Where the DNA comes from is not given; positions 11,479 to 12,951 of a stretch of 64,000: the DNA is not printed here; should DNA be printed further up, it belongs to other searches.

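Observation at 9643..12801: gmd, an fcl-like gene and a ColD-like 3-dehydratase, which is the signature of a 3,6-dideoxyhexose pathway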

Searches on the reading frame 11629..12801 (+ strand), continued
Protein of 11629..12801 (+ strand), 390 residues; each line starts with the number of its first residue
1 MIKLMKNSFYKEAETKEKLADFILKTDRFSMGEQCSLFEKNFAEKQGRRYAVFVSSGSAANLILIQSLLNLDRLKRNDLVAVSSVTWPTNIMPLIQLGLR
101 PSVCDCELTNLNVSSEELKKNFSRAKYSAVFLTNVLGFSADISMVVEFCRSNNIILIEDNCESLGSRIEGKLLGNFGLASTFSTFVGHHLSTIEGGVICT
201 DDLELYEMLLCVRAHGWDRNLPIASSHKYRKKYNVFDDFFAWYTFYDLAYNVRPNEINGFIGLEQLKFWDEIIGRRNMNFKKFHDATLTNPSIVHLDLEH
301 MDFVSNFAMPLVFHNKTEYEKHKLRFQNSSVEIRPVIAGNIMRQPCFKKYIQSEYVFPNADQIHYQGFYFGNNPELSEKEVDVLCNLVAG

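Call 12: find_encoding_contigs(protein=window:11629-12801:+, flank=10000, max_places=6)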
Protein window:11629-12801:+ (390 aa): no gene with exactly this product is on record in the collection.

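Call 13: find_encoding_contigs(protein=P0001, flank=10000, max_places=4)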
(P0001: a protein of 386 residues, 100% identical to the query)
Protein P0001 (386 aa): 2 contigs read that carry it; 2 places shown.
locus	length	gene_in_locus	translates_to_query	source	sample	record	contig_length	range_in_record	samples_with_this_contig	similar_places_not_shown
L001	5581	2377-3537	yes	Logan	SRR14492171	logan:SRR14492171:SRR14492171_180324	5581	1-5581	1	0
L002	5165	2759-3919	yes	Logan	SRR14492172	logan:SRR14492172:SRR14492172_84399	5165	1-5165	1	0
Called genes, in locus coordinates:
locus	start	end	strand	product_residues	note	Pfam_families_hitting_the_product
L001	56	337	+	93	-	PF12728:HTH_17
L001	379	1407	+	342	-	PF01370:Epimerase, PF16363:GDP_Man_Dehyd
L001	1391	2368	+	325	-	PF01370:Epimerase, PF04321:RmlD_sub_bind (weak), PF16363:GDP_Man_Dehyd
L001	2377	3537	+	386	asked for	PF01041:DegT_DnrJ_EryC1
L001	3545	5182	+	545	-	PF00535:Glycos_transf_2 (weak), PF13641:Glyco_tranf_2_3 (weak), PF13578:Methyltransf_24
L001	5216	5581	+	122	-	?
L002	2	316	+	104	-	?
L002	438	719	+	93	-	PF12728:HTH_17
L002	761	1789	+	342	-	PF01370:Epimerase, PF16363:GDP_Man_Dehyd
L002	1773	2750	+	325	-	PF01370:Epimerase, PF04321:RmlD_sub_bind (weak), PF16363:GDP_Man_Dehyd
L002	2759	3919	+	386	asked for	PF01041:DegT_DnrJ_EryC1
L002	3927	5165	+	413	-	?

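Call 19: search_solved_structures(query=window:11629-12801:+, max_evalue=1e-25, show_alignments=5)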
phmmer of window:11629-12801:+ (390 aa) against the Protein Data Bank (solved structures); distinct sequences matched with E-value up to 1e-25: 7.
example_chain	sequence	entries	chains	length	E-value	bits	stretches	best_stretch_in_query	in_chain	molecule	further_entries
2gms_A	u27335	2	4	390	5e-66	226.4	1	18-384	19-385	Putative pyridoxamine 5-phosphate-dependent dehydrase, Wbdk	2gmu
3b8x_A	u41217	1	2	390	5e-65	223.1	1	18-384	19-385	Pyridoxamine 5-phosphate-dependent dehydrase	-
2r0t_A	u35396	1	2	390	8.7e-65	222.3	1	18-384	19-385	Pyridoxamine 5-phosphate-dependent dehydrase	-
3gr9_A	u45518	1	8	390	9.3e-65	222.2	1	18-384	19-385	ColD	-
3bcx_A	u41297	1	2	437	5.6e-37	130.8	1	32-384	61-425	CDP-6-deoxy-L-threo-D-glycero-4-hexulose-3-dehydrase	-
3bb8_A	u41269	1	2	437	1e-35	126.7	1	32-384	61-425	CDP-4-keto-6-deoxy-D-glucose-3-dehydrase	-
9wvy_A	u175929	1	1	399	1.2e-26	96.8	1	23-223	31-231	Putative NDP-4-keto-6-deoxyglucose-3-dehydratase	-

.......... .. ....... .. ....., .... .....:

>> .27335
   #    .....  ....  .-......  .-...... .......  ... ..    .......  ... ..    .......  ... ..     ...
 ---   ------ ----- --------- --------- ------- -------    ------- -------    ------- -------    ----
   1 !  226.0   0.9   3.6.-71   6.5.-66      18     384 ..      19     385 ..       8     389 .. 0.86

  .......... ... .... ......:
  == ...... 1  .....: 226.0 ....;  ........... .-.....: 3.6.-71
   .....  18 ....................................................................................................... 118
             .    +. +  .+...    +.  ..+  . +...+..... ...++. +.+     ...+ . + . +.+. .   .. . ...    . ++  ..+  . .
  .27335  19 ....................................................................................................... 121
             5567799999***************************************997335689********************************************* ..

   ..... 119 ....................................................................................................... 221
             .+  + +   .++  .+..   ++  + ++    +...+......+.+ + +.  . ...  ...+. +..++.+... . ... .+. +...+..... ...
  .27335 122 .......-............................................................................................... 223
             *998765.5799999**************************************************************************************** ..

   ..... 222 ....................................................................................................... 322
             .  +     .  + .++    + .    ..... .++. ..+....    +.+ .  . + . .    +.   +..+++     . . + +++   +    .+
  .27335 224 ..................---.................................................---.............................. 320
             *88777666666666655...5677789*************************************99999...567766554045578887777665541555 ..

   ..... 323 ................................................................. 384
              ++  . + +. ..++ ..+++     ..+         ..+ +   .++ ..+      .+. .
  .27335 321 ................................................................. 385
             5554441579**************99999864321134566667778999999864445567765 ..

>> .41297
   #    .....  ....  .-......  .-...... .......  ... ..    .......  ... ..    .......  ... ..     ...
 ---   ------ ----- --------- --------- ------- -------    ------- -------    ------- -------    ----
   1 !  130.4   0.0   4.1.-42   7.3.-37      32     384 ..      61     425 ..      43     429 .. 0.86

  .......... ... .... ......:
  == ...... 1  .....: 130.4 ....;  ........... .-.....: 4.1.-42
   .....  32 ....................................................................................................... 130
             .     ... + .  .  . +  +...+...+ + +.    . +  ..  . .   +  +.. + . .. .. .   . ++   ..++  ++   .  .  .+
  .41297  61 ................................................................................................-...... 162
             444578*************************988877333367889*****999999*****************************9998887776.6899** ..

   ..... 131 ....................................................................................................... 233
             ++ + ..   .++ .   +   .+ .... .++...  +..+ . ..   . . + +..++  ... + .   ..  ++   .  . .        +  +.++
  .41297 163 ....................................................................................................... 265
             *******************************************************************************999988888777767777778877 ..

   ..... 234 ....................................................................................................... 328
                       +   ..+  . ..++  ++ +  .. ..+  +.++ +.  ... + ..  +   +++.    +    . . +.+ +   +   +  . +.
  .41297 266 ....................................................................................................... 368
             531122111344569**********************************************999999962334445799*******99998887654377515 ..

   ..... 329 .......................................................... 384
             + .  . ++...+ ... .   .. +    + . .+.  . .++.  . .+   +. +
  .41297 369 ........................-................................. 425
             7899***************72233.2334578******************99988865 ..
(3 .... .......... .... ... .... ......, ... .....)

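Call 32: find_related_loci(query=A1, collection=genome_contigs, flank=10000)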
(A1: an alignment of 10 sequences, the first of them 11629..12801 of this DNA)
Query A1 (390 aa) in genome_contigs; peptide patterns used: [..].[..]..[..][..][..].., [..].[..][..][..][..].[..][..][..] (x = any residue, [..] = any of these).
575 stretches matched a pattern; 544 encode a relative of the query (tblastn E <= 1e-3); the best 80 are kept; 80 distinct loci.
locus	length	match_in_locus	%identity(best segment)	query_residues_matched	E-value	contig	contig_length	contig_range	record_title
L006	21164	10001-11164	62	1-389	1e-163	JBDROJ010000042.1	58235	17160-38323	MAG: bacterium isolate MEGAHIT-group-1.947 k141_14037350, whole genome shotgun sequence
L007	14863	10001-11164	59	1-389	6e-159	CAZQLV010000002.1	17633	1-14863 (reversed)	MAG TPA_asm: uncultured Gammaproteobacteria bacterium isolate SRP193066_co2_436 genome assembly, contig: NODE_1715_lengt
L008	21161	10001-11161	61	1-388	2e-158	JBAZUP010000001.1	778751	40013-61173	MAG: Patescibacteria group bacterium isolate SO_2017_GW1_231 NODE_45_length_778751_cov_3.412568_OW334_2017, whole genome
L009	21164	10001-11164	61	2-389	3e-157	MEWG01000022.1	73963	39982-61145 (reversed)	MAG: candidate division WWE3 bacterium RIFOXYD1_FULL_39_9 rifoxyd1_full_scaffold_282, whole genome shotgun sequence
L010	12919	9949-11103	60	1-388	5e-153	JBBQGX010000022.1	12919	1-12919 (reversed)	MAG: Candidatus Paceibacteria bacterium isolate Co_metawrap_936 Cmw_936_k141_23635861_length_12919_cov_9.8591, whole gen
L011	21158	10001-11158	59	1-389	1e-152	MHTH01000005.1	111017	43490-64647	MAG: Candidatus Vogelbacteria bacterium RIFOXYB1_FULL_42_16 rifoxyb1_full_scaffold_180, whole genome shotgun sequence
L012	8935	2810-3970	58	1-390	1e-152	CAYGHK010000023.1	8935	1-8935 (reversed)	MAG TPA_asm: uncultured Candidatus Saccharibacteria bacterium isolate ERP113451_co1_206 genome assembly, contig: NODE_98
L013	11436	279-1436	60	1-388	7e-150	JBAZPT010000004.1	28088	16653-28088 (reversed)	MAG: Parcubacteria group bacterium isolate SO_2017_SWC_36 scaffold_1444_c1_LP-4_2017, whole genome shotgun sequence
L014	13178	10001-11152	59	1-386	1e-149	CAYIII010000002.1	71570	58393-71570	MAG TPA_asm: uncultured Candidatus Saccharibacteria bacterium isolate ERP119705_co24_1051 genome assembly, contig: NODE_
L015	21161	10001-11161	57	1-390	1e-149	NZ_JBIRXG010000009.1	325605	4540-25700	Streptomyces sp. NPDC020192 NPDC020192_138_A2.ctg-0009, whole genome shotgun sequence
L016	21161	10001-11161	55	1-388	3e-149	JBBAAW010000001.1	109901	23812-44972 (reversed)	MAG: Patescibacteria group bacterium isolate SO_2017_GW3_51 scaffold_192_c1_OW296A_2017, whole genome shotgun sequence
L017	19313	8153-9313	56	1-390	2e-148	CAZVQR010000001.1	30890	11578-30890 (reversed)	MAG TPA_asm: uncultured Candidatus Saccharibacteria bacterium isolate SRP178908_co1_346 genome assembly, contig: NODE_83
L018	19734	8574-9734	56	1-389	1e-147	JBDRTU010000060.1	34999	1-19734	MAG: Patescibacteria group bacterium isolate MEGAHIT-group-3.98 k141_428927, whole genome shotgun sequence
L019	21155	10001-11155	56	1-386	9e-148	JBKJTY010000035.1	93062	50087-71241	MAG: Candidatus Magasanikiibacteriota bacterium isolate ant_bin.642 S1Ck117_6378416_flag_1_multi_10.0000_len_93062, whol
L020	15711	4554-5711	58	1-388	1e-146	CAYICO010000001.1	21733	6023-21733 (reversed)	MAG TPA_asm: uncultured Candidatus Saccharibacteria bacterium isolate ERP119705_co1_849 genome assembly, contig: NODE_25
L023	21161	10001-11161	58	1-390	5e-147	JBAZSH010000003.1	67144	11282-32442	MAG: Candidatus Paceibacterota bacterium isolate SO_2017_GW1_169 NODE_2367_length_67144_cov_1.956757_OW334_2017, whole g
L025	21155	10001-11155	60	1-388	3e-146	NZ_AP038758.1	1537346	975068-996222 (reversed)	Minisyncoccus archaeiphilus strain PMX.108 chromosome, complete genome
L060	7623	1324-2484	54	2-388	2e-137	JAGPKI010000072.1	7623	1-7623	MAG: Caldisericia bacterium isolate Gw_SlDig_bin_87 Gw_SlDig_20284_length_7623_cov_36.839915, whole genome shotgun seque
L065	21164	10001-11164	53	2-389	3e-136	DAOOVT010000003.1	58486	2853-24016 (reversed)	MAG TPA_asm: Candidatus Dojkabacteria bacterium isolate AMR_MDS_2434 NODE_308_length_58486_cov_28.733104, whole genome s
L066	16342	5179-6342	53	2-389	3e-136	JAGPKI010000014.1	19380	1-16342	MAG: Caldisericia bacterium isolate Gw_SlDig_bin_87 Gw_SlDig_4717_length_19380_cov_23.460552, whole genome shotgun seque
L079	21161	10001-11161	53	2-388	9e-131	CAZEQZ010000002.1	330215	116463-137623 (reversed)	MAG TPA_asm: uncultured Candidatus Saccharibacteria bacterium isolate SRP241326_co3_95 genome assembly, contig: NODE_16_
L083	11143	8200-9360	52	2-388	1e-129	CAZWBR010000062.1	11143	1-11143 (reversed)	MAG TPA_asm: uncultured Prolixibacteraceae bacterium isolate SRP192927_co3_245 genome assembly, contig: NODE_14692_lengt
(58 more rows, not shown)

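Call 62: predict_structure(alignment_id=A2)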
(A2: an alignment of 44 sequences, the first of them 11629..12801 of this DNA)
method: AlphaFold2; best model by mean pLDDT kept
length: 390 residues; sequences in the alignment: 44
mean_pLDDT: 93.2   pTM: 0.91
mean pLDDT of the five models: 93.2, 92.3, 91.9, 90.8, 90.7
residues with pLDDT >= 90: 315; 70-90: 70; 50-70: 5; < 50: 0
segments of 3 or more residues with pLDDT < 50: none
pLDDT, mean of each block of 10 residues (from residue 1): 88 94 88 91 97 95 96 96 95 95 96 97 96 95 98 98 91 97 80 89 97 88 90 86 79 92 94 96 97 96 95 98 97 93 91 88 97 94 96
secondary structure, 60 per line:
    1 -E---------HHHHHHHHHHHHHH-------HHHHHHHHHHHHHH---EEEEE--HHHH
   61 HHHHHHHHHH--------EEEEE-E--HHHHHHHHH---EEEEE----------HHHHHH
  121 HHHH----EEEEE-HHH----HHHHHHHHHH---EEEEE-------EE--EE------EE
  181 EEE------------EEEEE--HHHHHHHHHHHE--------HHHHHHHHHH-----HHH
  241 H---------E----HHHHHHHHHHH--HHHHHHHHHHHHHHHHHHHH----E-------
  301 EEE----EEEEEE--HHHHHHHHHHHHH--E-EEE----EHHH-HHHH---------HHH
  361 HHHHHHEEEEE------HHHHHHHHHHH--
elements in order: H12-25 H33-46 E50-54 H57-70 E79-83 H88-96 E100-104 H115-124 E129-133 H142-151 E155-159 E179-183 E196-200 H203-213 H223-232 H238-241 H256-266 H269-288 E301-303 E308-313 H316-328 E333-335 H345-348 H358-366 E367-371 H378-388
